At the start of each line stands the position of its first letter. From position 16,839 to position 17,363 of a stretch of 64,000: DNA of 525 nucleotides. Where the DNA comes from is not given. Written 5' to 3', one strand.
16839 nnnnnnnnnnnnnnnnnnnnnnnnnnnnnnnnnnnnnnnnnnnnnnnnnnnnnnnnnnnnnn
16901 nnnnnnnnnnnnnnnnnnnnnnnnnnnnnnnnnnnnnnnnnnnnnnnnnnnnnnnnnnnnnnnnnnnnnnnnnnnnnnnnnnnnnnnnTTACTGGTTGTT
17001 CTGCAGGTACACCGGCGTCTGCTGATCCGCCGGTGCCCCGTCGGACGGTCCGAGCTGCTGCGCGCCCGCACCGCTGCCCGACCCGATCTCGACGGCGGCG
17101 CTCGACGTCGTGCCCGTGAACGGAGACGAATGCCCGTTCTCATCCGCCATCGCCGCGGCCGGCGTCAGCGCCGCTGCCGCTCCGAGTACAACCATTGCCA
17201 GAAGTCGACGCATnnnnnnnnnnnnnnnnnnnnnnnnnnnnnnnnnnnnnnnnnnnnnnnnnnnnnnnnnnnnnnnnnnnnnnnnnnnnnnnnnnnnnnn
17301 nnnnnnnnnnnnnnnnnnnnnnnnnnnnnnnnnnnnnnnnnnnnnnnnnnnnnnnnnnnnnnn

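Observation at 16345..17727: Tandem paralogous secreted peptide genes with conserved termini and hypervariable core, beside an HxlR regulator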

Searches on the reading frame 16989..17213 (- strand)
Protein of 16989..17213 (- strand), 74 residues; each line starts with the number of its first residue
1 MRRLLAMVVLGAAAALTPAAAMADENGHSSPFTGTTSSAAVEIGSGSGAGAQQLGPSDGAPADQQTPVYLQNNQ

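Call 3: search_protein_families(library=pfam, proteins=[window:16989-17213:-], max_evalue=1)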
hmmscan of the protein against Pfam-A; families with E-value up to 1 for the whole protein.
window:16989-17213:- (74 aa): 0 families

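Call 4: search_protein_families(library=ncbifam, proteins=[window:16989-17213:-], max_evalue=1)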
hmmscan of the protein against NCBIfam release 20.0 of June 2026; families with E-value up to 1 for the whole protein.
window:16989-17213:- (74 aa): 1 family
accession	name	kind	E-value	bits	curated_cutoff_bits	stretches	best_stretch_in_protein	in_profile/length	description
NF049986.1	memb_Rv1678_C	equivalog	0.01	15.8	50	1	6-63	33-92/95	Rv1678 family membrane protein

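Call 13: find_homologous_proteins(query=window:16989-17213:-, max_evalue=10)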
Query window:16989-17213:- (74 aa): 1 proteins with E <= 10 among 16 candidates.
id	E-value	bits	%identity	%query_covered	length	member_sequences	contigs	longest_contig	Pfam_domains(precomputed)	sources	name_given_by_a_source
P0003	2.6e-38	146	100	100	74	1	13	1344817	-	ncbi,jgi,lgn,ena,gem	-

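Call 18: find_related_loci(query=A1, collection=genome_contigs, flank=5000)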
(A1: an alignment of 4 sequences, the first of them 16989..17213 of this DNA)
Query A1 (74 aa) in genome_contigs; peptide patterns used: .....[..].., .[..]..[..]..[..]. (x = any residue, [..] = any of these).
168 stretches matched a pattern; 2 encode a relative of the query (tblastn E <= 1e-3); 2 distinct loci.
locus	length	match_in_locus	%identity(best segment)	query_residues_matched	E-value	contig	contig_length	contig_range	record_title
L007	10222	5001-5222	84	1-74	2e-31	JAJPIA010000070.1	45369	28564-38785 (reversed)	MAG: Bacillota bacterium isolate Centralia_MAG_233 k107_12498971, whole genome shotgun sequence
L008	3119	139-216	65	1-26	3e-7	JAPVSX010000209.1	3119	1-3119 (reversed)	MAG: Armatimonadota bacterium isolate MW2_metabat.8 k97_380684, whole genome shotgun sequence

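Call 21: find_related_loci(query=A1, collection=metagenome_contigs, flank=4000)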
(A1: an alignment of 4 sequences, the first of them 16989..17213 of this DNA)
Query A1 (74 aa) in metagenome_contigs; peptide patterns used: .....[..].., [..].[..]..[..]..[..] (x = any residue, [..] = any of these).
600 stretches matched a pattern (row limit reached: there are more); 1 encode a relative of the query (tblastn E <= 1e-3); 1 distinct loci.
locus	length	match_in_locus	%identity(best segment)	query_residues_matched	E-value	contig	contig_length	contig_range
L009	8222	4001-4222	84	1-74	1e-31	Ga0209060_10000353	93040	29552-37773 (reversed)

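Call 79: search_protein_families(library=pfam, proteins=[L008:986-2668:+], max_evalue=0.001)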
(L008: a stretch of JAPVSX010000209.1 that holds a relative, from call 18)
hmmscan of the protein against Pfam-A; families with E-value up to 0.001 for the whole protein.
L008:986-2668:+ (560 aa): 7 families
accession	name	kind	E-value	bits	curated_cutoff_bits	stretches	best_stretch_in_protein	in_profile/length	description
PF01590.32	GAF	-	1.1e-19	71.8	22.4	1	197-341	2-133/133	GAF domain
PF13185.12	GAF_2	-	9.4e-19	68.4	28.6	1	195-342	2-136/136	GAF domain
PF07730.19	HisKA_3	-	9.9e-18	64.9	24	1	358-425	1-68/68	Histidine kinase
PF13492.12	GAF_3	-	7.2e-12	46.3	27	1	197-343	2-129/129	GAF domain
PF02518.31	HATPase_c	-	8.4e-12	46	26.4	1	464-553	3-109/111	Histidine kinase-, DNA gyrase B-, and HSP90-like ATPase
PF08448.16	PAS_4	-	2e-08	34.9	23.1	1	47-156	2-108/110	PAS fold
PF13581.12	HATPase_c_2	-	7.2e-07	29.7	27.4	1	445-550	11-126/127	Histidine kinase-like ATPase domain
